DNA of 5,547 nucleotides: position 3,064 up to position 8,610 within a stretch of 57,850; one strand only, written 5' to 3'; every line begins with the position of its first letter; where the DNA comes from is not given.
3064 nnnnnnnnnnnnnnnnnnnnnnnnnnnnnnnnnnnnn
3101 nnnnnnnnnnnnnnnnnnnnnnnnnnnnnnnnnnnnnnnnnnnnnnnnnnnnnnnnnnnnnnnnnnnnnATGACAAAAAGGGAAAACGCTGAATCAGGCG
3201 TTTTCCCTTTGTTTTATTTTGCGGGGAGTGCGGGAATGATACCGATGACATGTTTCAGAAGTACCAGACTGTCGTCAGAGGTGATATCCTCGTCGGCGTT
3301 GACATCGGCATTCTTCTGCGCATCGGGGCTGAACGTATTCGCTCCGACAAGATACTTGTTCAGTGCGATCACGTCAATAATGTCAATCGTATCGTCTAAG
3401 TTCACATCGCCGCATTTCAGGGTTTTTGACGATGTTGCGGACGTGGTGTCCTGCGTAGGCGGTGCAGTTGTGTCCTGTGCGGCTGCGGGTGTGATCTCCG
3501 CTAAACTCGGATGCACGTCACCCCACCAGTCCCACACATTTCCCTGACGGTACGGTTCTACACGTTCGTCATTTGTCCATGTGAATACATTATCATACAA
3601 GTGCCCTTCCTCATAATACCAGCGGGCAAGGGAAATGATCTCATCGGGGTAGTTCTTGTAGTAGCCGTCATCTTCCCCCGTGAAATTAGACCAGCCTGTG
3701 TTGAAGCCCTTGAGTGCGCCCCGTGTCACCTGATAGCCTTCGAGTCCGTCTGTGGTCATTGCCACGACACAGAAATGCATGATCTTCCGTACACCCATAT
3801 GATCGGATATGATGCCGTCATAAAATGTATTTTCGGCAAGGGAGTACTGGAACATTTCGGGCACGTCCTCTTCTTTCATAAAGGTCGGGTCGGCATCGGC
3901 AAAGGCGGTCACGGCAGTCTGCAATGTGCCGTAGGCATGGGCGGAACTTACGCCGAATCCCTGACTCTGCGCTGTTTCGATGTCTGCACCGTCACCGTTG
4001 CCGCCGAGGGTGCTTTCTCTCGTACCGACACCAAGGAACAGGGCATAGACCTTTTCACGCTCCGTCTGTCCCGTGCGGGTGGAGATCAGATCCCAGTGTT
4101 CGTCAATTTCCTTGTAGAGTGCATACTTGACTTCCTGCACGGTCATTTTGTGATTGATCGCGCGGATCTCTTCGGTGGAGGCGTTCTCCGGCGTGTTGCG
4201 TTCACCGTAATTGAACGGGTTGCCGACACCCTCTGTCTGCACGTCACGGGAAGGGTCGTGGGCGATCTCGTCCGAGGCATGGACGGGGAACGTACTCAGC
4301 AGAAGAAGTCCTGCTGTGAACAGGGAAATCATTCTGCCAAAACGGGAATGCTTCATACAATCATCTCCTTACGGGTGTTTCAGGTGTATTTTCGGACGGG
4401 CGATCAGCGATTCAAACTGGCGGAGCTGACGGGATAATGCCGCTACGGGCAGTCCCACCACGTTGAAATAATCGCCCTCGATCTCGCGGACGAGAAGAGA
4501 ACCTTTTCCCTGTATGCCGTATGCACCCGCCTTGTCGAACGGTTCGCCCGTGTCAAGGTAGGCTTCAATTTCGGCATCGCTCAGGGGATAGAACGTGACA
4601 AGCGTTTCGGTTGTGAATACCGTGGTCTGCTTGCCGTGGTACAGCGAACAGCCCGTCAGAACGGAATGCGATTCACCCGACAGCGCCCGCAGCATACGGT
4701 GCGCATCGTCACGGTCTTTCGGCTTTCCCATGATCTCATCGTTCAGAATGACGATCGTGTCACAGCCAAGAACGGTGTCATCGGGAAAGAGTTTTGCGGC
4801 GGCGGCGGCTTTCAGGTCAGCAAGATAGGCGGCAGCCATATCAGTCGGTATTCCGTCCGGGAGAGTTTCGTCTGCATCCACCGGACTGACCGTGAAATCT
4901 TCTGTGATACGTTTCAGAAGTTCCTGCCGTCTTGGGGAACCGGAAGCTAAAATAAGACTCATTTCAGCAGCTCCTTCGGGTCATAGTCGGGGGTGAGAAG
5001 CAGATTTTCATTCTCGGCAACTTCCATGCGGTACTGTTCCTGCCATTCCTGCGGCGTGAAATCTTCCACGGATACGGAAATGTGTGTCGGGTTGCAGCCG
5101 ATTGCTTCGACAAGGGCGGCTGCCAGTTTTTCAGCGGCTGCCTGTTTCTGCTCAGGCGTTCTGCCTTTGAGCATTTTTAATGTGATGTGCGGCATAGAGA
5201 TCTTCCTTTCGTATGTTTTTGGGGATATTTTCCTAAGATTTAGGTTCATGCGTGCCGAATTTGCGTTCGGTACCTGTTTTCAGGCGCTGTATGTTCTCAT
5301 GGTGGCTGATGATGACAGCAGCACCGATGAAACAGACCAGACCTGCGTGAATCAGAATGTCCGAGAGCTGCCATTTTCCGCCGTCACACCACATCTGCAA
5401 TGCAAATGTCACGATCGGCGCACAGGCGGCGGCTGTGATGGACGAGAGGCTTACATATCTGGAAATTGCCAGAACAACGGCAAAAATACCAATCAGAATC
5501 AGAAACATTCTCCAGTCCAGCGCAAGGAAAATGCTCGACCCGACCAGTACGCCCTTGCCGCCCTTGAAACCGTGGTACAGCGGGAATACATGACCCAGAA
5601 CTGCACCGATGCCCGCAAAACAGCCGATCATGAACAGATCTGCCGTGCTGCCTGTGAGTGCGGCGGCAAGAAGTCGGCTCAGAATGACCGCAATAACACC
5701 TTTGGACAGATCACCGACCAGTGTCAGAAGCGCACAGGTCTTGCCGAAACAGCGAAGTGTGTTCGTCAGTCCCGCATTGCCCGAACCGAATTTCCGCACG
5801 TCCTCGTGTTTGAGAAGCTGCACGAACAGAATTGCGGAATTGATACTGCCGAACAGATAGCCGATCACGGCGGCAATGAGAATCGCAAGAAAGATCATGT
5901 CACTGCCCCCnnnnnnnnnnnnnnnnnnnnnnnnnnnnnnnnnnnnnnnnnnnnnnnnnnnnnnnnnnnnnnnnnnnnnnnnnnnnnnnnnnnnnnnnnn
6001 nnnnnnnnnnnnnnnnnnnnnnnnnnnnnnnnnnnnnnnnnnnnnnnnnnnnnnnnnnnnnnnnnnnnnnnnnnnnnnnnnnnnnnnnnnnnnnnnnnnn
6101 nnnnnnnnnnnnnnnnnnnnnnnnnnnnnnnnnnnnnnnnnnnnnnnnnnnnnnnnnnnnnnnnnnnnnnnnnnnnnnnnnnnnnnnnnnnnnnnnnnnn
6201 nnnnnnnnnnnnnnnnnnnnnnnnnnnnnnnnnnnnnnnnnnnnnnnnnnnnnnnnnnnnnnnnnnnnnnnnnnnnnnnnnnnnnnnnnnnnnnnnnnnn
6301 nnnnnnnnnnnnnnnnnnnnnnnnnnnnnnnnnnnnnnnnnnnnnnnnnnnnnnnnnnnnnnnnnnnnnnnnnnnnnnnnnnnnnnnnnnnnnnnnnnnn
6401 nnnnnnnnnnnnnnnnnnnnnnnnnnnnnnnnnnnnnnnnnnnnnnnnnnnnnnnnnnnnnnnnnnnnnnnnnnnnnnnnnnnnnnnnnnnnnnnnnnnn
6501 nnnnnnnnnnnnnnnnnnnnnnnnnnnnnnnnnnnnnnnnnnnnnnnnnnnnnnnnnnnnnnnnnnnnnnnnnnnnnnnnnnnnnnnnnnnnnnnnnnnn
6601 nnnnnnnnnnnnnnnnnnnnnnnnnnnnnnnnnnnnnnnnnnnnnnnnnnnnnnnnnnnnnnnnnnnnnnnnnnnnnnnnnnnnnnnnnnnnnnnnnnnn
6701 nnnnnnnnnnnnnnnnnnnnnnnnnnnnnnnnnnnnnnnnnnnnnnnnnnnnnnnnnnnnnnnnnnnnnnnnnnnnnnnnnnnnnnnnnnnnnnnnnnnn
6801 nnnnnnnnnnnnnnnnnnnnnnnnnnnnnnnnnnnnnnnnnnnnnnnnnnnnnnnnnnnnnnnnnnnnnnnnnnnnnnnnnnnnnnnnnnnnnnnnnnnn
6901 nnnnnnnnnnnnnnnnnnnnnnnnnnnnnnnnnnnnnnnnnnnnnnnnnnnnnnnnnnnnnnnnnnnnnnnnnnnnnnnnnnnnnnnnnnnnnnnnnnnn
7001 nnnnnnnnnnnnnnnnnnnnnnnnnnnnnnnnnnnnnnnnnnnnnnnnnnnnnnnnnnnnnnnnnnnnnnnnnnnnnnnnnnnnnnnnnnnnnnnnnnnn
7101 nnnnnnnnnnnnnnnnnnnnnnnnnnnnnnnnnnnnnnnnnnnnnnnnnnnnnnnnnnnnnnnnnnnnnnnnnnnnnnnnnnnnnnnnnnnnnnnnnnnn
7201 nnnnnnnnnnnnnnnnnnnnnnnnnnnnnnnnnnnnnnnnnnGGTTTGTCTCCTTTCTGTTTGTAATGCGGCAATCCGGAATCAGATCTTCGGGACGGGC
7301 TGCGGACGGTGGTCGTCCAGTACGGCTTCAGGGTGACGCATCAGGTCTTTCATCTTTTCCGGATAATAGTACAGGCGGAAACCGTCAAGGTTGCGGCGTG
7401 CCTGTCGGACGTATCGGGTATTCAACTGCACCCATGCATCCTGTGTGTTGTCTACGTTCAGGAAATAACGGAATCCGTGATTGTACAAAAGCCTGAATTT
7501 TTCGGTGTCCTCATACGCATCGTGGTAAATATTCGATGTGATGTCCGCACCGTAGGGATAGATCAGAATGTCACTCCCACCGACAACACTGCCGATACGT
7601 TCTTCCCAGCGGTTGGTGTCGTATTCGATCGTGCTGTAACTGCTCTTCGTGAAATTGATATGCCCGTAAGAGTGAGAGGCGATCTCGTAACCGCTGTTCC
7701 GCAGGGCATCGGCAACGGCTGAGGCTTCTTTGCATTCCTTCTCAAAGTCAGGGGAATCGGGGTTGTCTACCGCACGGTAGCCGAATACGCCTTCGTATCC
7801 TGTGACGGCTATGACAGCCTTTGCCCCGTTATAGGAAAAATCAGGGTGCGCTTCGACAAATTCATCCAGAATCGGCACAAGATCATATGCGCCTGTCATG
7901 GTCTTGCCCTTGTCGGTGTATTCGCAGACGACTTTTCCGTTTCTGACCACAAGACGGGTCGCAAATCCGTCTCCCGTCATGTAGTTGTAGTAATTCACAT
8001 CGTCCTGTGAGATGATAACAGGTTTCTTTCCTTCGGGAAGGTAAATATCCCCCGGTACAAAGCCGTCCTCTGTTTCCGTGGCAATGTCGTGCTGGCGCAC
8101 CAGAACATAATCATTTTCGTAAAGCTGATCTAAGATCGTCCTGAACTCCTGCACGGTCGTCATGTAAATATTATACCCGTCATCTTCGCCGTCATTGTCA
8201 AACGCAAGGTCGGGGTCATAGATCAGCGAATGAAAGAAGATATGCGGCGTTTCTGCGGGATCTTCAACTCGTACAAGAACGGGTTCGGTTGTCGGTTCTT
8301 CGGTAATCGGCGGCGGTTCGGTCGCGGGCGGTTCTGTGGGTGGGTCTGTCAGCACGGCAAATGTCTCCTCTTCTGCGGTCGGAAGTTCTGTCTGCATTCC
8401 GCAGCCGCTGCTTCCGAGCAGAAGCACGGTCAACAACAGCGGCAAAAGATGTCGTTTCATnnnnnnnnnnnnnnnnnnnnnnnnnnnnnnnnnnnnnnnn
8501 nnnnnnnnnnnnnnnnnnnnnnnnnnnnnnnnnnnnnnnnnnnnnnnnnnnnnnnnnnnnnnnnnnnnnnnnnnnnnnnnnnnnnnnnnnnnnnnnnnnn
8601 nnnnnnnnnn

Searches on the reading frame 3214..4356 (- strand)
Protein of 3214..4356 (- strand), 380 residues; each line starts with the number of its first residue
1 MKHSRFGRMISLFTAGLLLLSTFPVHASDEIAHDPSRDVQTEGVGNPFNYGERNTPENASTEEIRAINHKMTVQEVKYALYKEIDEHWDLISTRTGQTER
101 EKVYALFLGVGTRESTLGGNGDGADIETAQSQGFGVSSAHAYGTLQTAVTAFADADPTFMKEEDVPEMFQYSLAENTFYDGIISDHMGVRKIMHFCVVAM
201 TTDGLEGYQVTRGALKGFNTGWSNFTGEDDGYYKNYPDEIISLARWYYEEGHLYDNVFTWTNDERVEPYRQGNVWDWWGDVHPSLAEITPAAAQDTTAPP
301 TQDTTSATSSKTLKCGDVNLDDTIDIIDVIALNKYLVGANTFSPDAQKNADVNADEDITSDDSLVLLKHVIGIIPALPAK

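Call 3: search_protein_families(library=ncbifam, proteins=[window:3214-4356:-], max_evalue=0.01)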
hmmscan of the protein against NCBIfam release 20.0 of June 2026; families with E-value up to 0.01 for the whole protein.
window:3214-4356:- (380 aa): 1 family
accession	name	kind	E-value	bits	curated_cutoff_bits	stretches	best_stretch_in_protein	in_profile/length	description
NF049990.1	CellobisidaseCelK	equivalog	5e-07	28.3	1700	1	306-375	820-887/889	cellulose 1,4-beta-cellobiosidase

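Call 4: search_protein_families(library=pfam, proteins=[window:3214-4356:-], max_evalue=0.01)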
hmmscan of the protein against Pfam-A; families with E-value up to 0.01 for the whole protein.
window:3214-4356:- (380 aa): 2 families
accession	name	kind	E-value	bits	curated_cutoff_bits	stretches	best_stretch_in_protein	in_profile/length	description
PF21908.1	Cel124_C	-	2.6e-72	242.9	27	1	71-248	1-172/172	Cel124 C-terminal catalytic domain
PF00404.24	Dockerin_1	-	6.5e-10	39.5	22.9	1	316-369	2-55/57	Dockerin type I domain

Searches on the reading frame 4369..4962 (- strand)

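Call 38: search_protein_families(library=pfam, proteins=[window:4369-4962:-], max_evalue=0.00001)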
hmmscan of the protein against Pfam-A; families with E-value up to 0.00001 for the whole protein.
window:4369-4962:- (197 aa): 1 family
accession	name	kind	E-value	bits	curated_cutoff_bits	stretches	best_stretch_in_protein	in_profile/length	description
PF02545.19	Maf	-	6.2e-62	209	27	1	3-183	2-187/187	Maf-like protein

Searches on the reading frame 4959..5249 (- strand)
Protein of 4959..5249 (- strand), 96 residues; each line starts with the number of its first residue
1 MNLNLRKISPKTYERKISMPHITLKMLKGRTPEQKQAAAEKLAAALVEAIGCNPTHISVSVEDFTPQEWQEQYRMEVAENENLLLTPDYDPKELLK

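Call 38: search_protein_families(library=pfam, proteins=[window:4959-5249:-], max_evalue=0.00001)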
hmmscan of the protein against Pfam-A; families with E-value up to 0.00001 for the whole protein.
window:4959-5249:- (96 aa): 2 families
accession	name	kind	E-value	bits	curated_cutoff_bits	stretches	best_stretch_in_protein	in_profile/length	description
PF01361.26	Tautomerase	-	1.7e-09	37.9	22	1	20-70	1-51/60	Tautomerase enzyme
PF14552.11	Tautomerase_2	-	7.3e-07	29.6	28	1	12-69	19-79/82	Tautomerase enzyme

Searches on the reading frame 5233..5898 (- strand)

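Call 38: search_protein_families(library=pfam, proteins=[window:5233-5898:-], max_evalue=0.00001)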
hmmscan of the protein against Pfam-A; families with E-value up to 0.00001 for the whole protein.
window:5233-5898:- (221 aa): 1 family
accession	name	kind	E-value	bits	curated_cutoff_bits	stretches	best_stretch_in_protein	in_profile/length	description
PF02660.20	G3P_acyltransf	-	3.2e-51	174.1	24.1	1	12-206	1-164/164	Glycerol-3-phosphate acyltransferase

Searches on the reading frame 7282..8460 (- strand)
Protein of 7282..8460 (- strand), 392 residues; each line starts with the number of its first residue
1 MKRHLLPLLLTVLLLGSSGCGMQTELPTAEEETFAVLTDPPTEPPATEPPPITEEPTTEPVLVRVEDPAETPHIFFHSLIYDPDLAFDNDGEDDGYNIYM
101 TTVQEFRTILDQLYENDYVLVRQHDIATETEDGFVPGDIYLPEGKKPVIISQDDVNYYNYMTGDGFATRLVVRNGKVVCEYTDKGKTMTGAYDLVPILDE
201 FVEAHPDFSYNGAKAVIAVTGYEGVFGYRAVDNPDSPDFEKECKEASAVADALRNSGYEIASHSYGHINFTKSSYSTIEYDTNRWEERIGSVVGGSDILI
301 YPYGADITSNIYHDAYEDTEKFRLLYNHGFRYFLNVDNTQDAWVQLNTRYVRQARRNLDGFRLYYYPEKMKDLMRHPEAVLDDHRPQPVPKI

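Call 38: search_protein_families(library=pfam, proteins=[window:7282-8460:-], max_evalue=0.00001)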
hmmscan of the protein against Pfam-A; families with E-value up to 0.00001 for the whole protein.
window:7282-8460:- (392 aa): 1 family
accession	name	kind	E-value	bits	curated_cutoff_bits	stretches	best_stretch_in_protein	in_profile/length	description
PF01522.26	Polysacc_deac_1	-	1.2e-06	28.9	23.1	1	246-307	47-108/124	Polysaccharide deacetylase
